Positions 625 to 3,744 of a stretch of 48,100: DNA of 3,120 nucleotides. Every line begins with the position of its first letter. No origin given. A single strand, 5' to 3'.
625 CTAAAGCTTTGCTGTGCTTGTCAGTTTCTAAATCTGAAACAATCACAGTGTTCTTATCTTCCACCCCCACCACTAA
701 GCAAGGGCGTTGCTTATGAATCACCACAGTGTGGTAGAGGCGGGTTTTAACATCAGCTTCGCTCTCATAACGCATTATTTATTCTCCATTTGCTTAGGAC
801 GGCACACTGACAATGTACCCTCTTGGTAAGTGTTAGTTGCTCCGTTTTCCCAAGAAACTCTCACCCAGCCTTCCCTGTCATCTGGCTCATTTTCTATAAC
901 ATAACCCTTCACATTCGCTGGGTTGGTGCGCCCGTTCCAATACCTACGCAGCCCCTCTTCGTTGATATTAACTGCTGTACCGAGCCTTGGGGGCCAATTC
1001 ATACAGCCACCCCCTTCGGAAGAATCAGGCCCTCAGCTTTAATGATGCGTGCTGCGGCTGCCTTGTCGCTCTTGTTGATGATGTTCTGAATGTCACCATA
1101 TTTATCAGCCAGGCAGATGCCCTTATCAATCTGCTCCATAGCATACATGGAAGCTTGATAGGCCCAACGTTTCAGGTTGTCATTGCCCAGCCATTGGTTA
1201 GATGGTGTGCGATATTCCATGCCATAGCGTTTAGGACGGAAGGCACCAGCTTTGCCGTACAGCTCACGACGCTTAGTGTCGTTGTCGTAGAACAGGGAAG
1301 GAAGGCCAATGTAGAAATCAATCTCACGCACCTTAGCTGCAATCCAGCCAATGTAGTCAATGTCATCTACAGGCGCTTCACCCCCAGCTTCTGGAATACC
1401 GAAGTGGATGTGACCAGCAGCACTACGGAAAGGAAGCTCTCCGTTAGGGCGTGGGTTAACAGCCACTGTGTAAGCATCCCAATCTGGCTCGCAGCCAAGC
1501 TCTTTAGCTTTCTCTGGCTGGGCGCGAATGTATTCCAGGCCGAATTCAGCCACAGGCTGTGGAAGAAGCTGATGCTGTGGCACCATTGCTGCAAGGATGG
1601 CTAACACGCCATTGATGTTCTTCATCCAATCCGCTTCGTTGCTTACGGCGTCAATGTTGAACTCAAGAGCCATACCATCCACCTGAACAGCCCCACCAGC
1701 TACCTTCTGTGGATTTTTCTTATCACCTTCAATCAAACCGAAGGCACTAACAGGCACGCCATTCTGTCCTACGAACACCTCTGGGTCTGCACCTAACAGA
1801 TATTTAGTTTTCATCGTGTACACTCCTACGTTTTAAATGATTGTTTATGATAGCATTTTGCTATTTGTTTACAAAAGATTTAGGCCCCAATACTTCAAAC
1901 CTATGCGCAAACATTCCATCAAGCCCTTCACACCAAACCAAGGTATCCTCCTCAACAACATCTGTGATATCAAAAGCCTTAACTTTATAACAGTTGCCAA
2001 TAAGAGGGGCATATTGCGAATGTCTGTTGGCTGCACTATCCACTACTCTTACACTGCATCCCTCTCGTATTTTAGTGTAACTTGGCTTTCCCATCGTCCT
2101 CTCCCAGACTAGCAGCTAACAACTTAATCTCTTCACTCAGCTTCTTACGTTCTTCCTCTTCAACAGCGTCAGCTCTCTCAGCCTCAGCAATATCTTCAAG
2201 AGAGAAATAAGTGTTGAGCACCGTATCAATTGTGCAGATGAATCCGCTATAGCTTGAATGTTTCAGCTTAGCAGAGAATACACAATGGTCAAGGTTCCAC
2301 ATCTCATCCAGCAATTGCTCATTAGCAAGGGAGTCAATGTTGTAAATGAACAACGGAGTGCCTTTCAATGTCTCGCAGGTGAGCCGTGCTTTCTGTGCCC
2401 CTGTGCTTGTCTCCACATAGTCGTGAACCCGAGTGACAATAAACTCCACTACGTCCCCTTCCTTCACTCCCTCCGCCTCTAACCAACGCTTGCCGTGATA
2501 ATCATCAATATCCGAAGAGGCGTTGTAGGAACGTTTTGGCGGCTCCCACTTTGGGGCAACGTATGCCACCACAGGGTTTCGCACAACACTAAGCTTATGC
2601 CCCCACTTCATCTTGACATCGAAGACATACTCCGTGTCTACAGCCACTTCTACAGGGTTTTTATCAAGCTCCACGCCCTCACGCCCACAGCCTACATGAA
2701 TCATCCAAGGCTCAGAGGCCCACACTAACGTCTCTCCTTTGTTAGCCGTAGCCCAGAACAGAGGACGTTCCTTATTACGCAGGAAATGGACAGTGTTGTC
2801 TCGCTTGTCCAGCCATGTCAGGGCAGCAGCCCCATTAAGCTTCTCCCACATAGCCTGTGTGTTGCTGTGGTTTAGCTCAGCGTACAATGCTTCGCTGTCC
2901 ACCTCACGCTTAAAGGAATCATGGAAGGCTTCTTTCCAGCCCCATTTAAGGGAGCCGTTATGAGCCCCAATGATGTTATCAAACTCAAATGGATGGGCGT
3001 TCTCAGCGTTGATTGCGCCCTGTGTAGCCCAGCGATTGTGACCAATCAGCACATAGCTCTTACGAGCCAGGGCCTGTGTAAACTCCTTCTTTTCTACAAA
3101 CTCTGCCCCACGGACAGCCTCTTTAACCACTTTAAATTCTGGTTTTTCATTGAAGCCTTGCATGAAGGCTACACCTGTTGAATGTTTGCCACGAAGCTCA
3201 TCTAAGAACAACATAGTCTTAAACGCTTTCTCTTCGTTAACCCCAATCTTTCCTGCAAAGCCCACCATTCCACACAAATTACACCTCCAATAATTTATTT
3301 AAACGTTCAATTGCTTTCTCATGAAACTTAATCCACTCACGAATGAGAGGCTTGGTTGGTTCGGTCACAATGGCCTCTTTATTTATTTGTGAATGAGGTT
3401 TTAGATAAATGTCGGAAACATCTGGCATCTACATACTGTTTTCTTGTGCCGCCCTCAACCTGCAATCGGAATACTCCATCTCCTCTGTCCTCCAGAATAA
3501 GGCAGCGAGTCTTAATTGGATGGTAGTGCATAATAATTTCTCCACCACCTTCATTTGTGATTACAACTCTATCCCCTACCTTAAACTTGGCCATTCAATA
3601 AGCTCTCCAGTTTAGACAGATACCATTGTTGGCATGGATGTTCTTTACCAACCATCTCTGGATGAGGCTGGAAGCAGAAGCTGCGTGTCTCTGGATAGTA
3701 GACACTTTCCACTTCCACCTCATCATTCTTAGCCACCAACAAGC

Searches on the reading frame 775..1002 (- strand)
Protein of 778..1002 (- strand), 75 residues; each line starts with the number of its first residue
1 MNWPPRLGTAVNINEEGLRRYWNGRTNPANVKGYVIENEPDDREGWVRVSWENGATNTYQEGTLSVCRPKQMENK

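Call 5: search_protein_families(library=pfam, max_evalue=1, proteins=[window:778-1002:-])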
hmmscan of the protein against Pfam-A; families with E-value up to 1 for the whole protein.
seq(75 aa): 1 family
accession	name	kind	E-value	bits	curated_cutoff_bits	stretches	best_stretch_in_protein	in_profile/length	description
PF06701.19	MIB_HERC2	-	0.0055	17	33.5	1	28-62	18-55/66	Mib_herc2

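Call 24: search_protein_families(library=phrogs, max_evalue=0.01, proteins=[window:778-1002:-])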
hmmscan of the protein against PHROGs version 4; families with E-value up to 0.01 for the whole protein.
seq(75 aa): 4 families
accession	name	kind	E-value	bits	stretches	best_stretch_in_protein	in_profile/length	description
phrog_9469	-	unknown function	2e-10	41.6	1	7-68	7-72/113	-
phrog_11307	-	unknown function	1.2e-08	36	1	7-69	7-70/186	-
phrog_17146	-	unknown function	0.00022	22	1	7-72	3-62/186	-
phrog_18715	-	unknown function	0.00047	21.6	1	7-67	5-61/128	-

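Call 58: predict_structure(alignment_id=A3)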
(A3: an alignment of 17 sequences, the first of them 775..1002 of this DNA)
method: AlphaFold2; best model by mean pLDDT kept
length: 75 residues; sequences in the alignment: 17
mean_pLDDT: 77.5   pTM: 0.66
mean pLDDT of the five models: 77.5, 77.0, 76.3, 76.2, 67.3
residues with pLDDT >= 90: 11; 70-90: 41; 50-70: 17; < 50: 6
segments of 3 or more residues with pLDDT < 50: 71-75
pLDDT, mean of each block of 10 residues (from residue 1): 73 86 66 87 79 88 79 45
secondary structure, 60 per line:
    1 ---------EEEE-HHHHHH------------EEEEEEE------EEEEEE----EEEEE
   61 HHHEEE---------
elements in order: E10-13 H15-20 E33-39 E46-51 E56-60 E64-66
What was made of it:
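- AlphaFold2 of b gives an SH3-like barrel (pLDDT 77.5) with residues 71-75 below 50 (call 58). The tail of b is predicted disordered and C-terminal (call 58).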

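Call 60: search_protein_representatives(alignment_id=A3)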
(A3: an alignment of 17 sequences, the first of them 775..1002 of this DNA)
Query: 17 sequences, 77 profile positions. Proteins with E-value up to 0.001 (for the whole library): 810; up to 1e-10: 51; up to 1e-30: 1. The best 150 are listed.
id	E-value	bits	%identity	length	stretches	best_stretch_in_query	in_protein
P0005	3.7e-40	151.8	-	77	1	1-77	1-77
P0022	2.2e-25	104.5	-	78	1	1-77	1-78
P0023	2.1e-24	101.3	-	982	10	23-64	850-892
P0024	6.4e-21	90.2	-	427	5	16-70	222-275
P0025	9.1e-21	89.7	-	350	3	10-70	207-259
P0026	1.2e-20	89.3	-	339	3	4-71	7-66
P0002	6.0e-20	87.1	-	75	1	2-77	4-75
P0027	6.6e-20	86.9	-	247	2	2-71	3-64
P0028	3.7e-19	84.5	-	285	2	4-72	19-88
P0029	3.5e-18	81.4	-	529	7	26-64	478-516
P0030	7.0e-18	80.5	-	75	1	2-77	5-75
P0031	7.8e-18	80.3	-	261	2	1-68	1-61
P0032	7.2e-17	77.2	-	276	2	10-76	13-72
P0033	2.4e-16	75.5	-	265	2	2-74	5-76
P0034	1.1e-15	73.4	-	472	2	3-69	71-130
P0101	4.8e-09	52.1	-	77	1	1-73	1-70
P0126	3.2e-08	49.5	-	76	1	2-69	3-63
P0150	9.2e-08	48.0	-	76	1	3-70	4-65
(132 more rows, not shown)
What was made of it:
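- Closest known: YorP. Same: The b body has 810 sequence relatives, many of them stand-alone proteins of 65-90 aa (call 60).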

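Call 62: find_encoding_contigs(protein=P0101, flank=10000, max_places=3)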
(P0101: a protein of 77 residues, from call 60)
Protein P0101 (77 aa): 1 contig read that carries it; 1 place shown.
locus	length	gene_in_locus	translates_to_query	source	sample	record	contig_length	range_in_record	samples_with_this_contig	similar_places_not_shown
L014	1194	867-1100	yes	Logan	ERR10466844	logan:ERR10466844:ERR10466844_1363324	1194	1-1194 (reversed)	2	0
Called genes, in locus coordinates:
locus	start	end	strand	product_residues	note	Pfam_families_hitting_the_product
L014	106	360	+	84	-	-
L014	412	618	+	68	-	-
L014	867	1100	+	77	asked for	-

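Call 63: fold_search(model_id=the predicted structure, library=pdb)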
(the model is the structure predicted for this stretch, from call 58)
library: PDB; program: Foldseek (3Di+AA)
matches with E <= 10: 1409; with E <= 0.001: 1
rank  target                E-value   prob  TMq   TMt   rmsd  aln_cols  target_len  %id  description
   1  2heq_MODEL_1_A        2.7e-04  1.00  0.68  0.62   3.2        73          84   23  NMR Structure of Bacillus subtilis protein YorP, Northeast Structural Genomics Target SR399. (released 2006-08-15)
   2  8a98_SE               3.2e-03  1.00  0.56  0.18   3.2        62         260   18  CRYO-EM STRUCTURE OF LEISHMANIA MAJOR 80S RIBOSOME : snoRNA MUTANT (released 2023-10-11)
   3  8oj3_G                8.7e-03  1.00  0.58  0.18   2.6        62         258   14  Crystal structure of the Candida albicans 80S ribosome in complex with geneticin G418 (rotated state) (released 2024-10-09)
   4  7qep_S4               8.7e-03  1.00  0.56  0.18   3.5        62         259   10  Cryo-EM structure of the ribosome from Encephalitozoon cuniculi (released 2022-02-09)
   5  8fvy_E                9.8e-03  1.00  0.55  0.18   3.2        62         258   13  40S subunit of the Giardia lamblia 80S ribosome (released 2024-01-24)
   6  7pzy_F                1.0e-02  1.00  0.56  0.18   2.8        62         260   14  Structure of the vacant Candida albicans 80S ribosome (released 2022-05-18)
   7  9n74_L4               1.4e-02  1.00  0.56  0.19   2.2        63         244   13  SSU processome maturation and disassembly, State H (released 2025-10-29)
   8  7qca_SE0              1.5e-02  1.00  0.60  0.19   2.6        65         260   12  Spraguea lophii ribosome (released 2022-11-30)
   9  5ndv_S4               1.5e-02  1.00  0.53  0.17   7.6        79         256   13  Crystal structure of Paromomycin bound to the yeast 80S ribosome (released 2017-12-13)
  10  7mq9_L4               1.6e-02  1.00  0.56  0.19   3.2        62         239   16  Cryo-EM structure of the human SSU processome, state pre-A1* (released 2021-09-22)
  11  6zon_q                1.6e-02  1.00  0.56  0.18   3.2        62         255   16  SARS-CoV-2 Nsp1 bound to a human 43S preinitiation ribosome complex - state 1 (released 2020-07-29)
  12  9npx_D                1.7e-02  1.00  0.56  0.18   3.2        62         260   16  SARS-CoV-2 nsp1 bound to the Rhinolophus lepidus 40S ribosomal subunit (local refinement of the 40S body) (released 2025-06-11)
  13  9n73_L4               1.9e-02  1.00  0.56  0.20   2.8        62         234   16  SSU processome maturation and disassembly, State G (released 2025-10-29)
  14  3jag_EE               1.9e-02  1.00  0.56  0.18   3.1        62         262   16  Structure of a mammalian ribosomal termination complex with ABCE1, eRF1(AAQ), and the UAA stop codon (released 2015-08-12)
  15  8ova_A1               1.9e-02  1.00  0.56  0.18   3.2        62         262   14  CRYO-EM STRUCTURE OF TRYPANOSOMA BRUCEI PROCYCLIC FORM 80S RIBOSOME : PARENTAL STRAIN (released 2023-11-29)
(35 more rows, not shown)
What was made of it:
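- Closest known: YorP. Same: The predicted fold of b matches YorP (Foldseek E = 2.7e-4, TM 0.68; call 63).
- The best PDB match is YorP, 2HEQ (call 63).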

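Call 73: find_encoding_contigs(protein=P0150, flank=10000, max_places=2)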
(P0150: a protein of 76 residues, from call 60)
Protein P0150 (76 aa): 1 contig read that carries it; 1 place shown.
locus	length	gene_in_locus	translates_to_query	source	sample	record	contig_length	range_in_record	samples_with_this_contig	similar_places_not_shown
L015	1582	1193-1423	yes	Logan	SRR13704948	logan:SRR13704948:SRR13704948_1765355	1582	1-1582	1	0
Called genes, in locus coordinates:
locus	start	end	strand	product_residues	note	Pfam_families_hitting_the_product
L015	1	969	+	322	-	?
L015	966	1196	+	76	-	-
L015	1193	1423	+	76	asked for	-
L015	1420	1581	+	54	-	?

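Call 74: find_encoding_contigs(protein=P0126, flank=10000, max_places=2)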
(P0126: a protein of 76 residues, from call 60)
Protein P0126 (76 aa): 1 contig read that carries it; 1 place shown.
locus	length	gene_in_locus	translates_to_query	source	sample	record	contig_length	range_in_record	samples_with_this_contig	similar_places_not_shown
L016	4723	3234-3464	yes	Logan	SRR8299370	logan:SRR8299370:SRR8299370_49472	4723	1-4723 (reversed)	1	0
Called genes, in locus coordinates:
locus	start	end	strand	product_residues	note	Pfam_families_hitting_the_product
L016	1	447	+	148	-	?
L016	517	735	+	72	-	-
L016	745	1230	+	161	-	-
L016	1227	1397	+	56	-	-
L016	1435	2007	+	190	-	-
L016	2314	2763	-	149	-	PF13391:HNH_2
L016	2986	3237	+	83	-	-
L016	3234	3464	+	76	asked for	-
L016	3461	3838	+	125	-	PF06094:GGACT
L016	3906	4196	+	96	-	-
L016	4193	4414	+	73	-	-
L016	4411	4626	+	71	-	-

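Call 85: find_encoding_contigs(protein=P0030, flank=10000, max_places=3)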
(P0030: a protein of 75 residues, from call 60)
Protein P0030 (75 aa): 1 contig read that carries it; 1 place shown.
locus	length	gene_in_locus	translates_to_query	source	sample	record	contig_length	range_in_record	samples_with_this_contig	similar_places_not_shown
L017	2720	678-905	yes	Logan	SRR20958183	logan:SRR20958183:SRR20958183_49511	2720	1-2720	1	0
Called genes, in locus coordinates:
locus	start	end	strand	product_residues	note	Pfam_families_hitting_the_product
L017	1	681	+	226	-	?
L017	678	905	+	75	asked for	-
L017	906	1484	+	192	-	-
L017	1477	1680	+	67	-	-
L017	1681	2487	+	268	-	PF12224:Amidoligase_2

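Call 93: search_dna_similar(query=P0126, collection=phages, mode=protein, max_rows=25, max_evalue=0.001)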
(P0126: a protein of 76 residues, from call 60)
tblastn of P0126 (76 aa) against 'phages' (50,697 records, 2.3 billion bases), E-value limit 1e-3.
Records with a match: 4; places in all: 4; records where one place covers at least 80% of the query: 2.
Best place of each record, by identity: <60% 4.
By first word of the organism name: Pectobacterium 4.
By host as written in the record: Pectobacterium carotovorum subsp. carotovorum 2; Pectobacterium atrosepticum SCRI1043 1; Pectobacterium carotovorum subsp. carotovorum F18 1.
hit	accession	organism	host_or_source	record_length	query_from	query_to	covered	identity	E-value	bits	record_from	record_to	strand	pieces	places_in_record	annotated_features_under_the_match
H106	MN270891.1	Pectobacterium phage Wc4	Pectobacterium carotovorum subsp. ...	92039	5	69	86%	35.4%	3e-5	45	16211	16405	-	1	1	hypothetical protein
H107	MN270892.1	Pectobacterium phage Wc4-1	Pectobacterium carotovorum subsp. ...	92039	5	69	86%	35.4%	3e-5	45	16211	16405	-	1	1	hypothetical protein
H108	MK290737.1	Pectobacterium phage Arno162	Pectobacterium atrosepticum SCRI1043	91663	5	63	78%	37.3%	4e-6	47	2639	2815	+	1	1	hypothetical protein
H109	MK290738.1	Pectobacterium phage Arno18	Pectobacterium carotovorum subsp. ...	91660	5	63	78%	37.3%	2e-5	46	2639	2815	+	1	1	hypothetical protein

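Call 94: get_annotated_region(hit=H108, flank=12000)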
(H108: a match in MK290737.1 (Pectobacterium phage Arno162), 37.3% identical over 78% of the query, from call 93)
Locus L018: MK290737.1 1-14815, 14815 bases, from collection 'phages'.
description: Pectobacterium phage Arno162, complete genome.
organism: Pectobacterium phage Arno162 (NCBI taxid 2500577)
taxonomy: Viruses; Duplodnaviria; Heunggongvirae; Uroviricota; Caudoviricetes; Ounavirinae
host: Pectobacterium atrosepticum SCRI1043; source: Arno river; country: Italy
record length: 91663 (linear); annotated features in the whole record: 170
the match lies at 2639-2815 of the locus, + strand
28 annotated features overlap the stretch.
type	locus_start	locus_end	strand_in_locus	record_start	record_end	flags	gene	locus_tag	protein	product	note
CDS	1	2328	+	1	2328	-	-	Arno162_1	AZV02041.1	hypothetical protein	orf1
CDS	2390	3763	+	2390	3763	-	-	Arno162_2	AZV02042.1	hypothetical protein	orf2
CDS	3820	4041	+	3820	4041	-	-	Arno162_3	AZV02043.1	hypothetical protein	orf3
CDS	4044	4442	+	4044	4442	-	-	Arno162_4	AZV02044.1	hypothetical protein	orf4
CDS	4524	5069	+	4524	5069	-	-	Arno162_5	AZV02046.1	hypothetical protein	orf5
CDS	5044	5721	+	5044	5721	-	-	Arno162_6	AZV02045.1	hypothetical protein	orf6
CDS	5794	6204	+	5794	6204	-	-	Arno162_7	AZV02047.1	hypothetical protein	orf7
CDS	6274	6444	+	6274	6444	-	-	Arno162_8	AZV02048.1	hypothetical protein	orf8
CDS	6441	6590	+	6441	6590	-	-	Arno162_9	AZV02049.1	hypothetical protein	orf9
CDS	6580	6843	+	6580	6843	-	-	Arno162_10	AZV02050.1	hypothetical protein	orf10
CDS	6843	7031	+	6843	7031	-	-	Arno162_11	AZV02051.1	hypothetical protein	orf11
CDS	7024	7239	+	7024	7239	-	-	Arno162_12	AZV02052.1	hypothetical protein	orf12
CDS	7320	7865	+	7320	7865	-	-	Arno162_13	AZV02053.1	hypothetical protein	orf13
CDS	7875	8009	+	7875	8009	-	-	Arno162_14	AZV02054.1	hypothetical protein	orf14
CDS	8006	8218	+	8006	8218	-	-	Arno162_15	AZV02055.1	hypothetical protein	orf15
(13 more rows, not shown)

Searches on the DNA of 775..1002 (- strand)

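Call 77: search_dna_similar(query=L016:2986-4626:+, collection=phages, mode=distant, max_rows=15)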
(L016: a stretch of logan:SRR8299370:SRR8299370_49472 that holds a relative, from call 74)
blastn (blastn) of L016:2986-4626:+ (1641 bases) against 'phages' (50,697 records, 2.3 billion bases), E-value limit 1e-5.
No match.

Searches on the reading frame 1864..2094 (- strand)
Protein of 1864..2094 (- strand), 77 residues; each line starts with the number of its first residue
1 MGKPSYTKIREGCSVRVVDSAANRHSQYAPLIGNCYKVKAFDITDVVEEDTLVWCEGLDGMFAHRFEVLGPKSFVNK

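Call 5: search_protein_families(library=pfam, max_evalue=1, proteins=[window:1864-2094:-])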
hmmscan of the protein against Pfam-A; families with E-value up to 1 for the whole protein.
seq(77 aa): 1 family
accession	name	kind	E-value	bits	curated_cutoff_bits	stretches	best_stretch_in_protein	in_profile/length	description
PF14237.11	GYF_2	-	0.042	14.1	25.8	1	46-60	26-40/50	GYF domain 2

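Call 24: search_protein_families(library=phrogs, max_evalue=0.01, proteins=[window:1864-2094:-])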
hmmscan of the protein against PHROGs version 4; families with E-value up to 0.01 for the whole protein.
seq(77 aa): 0 families

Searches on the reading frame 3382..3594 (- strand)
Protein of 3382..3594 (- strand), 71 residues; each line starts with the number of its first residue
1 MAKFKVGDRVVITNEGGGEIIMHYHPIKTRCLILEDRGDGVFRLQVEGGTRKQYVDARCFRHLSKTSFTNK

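Call 5: search_protein_families(library=pfam, max_evalue=1, proteins=[window:3382-3594:-])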
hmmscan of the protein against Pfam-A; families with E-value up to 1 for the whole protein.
seq(71 aa): 2 families
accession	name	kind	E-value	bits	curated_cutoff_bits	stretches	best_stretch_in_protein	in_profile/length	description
PF19135.5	DUF5818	-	0.036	14.1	27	1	29-48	8-27/57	Protein of unknown function (DUF5818)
PF04014.23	MazE_antitoxin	-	0.15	12.5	24.7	1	4-21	22-39/48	Antidote-toxin recognition MazE, bacterial antitoxin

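Call 24: search_protein_families(library=phrogs, max_evalue=0.01, proteins=[window:3382-3594:-])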
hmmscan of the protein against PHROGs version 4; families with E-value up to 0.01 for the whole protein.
seq(71 aa): 0 families
